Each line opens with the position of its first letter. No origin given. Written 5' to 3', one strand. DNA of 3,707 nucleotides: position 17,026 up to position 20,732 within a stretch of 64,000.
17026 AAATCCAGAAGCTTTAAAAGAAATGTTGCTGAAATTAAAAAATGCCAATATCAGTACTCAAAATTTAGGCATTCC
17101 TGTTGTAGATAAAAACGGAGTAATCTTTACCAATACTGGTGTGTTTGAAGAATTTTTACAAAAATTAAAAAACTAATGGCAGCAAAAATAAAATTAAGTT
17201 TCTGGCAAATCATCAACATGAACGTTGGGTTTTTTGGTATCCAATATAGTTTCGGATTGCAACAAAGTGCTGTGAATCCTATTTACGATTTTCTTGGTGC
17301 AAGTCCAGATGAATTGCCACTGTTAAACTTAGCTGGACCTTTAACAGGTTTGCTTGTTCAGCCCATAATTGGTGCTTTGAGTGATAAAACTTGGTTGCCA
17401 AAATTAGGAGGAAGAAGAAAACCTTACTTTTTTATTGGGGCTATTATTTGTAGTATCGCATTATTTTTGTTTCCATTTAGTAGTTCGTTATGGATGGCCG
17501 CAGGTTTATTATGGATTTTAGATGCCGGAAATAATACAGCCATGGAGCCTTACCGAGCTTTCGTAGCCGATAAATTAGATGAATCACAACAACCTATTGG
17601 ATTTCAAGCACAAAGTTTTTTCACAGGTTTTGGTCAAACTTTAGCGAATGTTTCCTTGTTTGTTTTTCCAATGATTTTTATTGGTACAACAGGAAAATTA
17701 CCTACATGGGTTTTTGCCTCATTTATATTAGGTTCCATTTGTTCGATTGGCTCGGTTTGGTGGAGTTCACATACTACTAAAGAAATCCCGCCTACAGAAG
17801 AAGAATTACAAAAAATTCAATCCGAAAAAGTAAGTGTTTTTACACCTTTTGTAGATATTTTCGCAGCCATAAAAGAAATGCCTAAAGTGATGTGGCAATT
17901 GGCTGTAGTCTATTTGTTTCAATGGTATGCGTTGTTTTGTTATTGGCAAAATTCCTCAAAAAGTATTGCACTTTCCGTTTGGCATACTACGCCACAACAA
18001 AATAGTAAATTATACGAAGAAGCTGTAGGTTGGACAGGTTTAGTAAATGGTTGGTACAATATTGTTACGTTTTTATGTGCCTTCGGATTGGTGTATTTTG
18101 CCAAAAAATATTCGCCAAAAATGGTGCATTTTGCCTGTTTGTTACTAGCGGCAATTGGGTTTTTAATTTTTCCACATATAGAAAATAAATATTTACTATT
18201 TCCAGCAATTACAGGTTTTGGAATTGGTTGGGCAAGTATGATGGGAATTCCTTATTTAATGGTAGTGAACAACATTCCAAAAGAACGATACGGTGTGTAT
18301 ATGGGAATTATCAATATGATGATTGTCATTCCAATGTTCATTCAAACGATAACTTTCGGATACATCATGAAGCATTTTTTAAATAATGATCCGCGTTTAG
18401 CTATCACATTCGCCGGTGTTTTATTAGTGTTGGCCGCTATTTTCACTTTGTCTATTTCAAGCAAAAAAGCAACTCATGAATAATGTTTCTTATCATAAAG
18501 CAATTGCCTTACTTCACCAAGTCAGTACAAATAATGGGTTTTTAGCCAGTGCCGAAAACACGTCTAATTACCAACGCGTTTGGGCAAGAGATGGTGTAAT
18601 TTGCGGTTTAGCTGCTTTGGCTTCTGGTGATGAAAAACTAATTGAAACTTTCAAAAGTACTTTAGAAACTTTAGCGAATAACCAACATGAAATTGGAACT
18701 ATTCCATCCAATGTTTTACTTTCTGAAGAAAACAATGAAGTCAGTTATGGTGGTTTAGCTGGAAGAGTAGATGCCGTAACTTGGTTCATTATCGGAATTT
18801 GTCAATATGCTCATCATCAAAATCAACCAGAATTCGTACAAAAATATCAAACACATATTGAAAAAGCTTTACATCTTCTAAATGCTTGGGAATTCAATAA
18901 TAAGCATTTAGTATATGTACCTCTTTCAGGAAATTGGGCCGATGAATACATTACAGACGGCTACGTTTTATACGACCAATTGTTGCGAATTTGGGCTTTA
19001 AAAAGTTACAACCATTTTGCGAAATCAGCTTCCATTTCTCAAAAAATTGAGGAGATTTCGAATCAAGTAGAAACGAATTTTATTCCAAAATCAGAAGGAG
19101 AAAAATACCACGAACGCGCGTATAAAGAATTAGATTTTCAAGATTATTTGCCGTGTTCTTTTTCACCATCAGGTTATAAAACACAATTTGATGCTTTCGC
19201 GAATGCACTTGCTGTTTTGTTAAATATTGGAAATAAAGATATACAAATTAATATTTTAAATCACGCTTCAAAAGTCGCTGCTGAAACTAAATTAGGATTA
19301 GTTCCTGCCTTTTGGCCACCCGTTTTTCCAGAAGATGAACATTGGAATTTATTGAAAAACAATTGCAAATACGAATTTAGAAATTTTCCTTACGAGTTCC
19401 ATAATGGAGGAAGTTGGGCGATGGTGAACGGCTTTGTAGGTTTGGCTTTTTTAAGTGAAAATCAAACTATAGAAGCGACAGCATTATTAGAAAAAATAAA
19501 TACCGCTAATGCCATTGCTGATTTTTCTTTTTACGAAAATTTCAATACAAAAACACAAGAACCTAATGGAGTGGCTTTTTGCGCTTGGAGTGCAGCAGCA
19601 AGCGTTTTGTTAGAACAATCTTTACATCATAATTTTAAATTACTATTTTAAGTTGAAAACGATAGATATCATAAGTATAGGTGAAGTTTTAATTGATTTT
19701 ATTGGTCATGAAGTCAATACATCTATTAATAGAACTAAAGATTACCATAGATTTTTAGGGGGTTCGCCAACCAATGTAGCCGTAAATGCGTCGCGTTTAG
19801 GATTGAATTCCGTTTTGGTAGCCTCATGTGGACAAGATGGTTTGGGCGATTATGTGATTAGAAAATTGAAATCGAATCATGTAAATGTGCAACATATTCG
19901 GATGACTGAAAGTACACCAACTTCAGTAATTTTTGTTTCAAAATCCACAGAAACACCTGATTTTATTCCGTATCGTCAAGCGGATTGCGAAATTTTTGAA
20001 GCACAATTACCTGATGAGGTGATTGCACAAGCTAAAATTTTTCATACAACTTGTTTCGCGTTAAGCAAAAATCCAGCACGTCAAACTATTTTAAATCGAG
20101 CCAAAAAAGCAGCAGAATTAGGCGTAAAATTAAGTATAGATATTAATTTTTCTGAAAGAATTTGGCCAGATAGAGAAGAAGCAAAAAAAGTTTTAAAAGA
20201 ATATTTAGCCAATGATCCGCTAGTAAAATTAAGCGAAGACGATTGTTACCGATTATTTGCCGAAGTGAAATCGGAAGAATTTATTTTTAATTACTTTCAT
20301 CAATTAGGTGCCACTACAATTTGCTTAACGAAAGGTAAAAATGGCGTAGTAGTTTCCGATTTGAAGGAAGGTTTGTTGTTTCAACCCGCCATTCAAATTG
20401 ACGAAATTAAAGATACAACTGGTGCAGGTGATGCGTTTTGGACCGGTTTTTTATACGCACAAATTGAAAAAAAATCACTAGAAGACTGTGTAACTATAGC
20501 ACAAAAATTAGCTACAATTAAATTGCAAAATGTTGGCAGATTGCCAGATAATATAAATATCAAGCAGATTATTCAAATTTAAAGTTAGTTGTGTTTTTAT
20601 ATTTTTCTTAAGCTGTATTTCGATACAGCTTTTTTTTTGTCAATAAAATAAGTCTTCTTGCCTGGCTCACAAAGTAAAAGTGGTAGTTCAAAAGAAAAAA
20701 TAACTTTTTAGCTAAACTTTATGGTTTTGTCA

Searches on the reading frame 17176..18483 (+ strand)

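Call 20: search_protein_families(library=pfam, proteins=[window:17176-18483:+], max_evalue=0.001)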
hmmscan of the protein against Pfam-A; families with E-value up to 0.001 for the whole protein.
window:17176-18483:+ (435 aa): 1 family
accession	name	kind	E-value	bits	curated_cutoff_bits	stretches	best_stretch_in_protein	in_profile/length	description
PF07690.21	MFS_1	-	3.2e-24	85.9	33.4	1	18-389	4-345/347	Major Facilitator Superfamily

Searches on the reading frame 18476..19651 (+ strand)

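Call 20: search_protein_families(library=pfam, proteins=[window:18476-19651:+], max_evalue=0.001)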
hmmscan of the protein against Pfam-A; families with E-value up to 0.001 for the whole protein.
window:18476-19651:+ (391 aa): 1 family
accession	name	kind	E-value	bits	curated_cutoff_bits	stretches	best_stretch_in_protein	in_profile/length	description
PF12899.13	Glyco_hydro_100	-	7.3e-12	45.1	23.6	2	26-190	26-209/435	Alkaline and neutral invertase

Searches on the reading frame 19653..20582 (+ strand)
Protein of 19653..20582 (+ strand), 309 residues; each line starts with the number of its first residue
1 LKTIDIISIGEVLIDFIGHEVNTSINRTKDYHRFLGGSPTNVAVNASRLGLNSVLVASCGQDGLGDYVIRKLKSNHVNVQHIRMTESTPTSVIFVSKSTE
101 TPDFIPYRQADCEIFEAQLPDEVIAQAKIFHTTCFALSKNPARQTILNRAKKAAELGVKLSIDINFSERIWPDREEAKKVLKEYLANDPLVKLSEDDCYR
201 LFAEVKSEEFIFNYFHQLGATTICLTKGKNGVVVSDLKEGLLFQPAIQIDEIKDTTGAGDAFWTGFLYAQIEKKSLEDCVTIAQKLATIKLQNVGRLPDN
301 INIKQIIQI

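Call 31: search_protein_families(library=pfam, proteins=[window:19653-20582:+], max_evalue=0.001)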
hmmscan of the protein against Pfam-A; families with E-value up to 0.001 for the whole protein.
window:19653-20582:+ (309 aa): 1 family
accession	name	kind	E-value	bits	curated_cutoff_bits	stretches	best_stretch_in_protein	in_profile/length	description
PF00294.29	PfkB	-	9.7e-49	166.8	25.8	1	5-295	3-294/302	pfkB family carbohydrate kinase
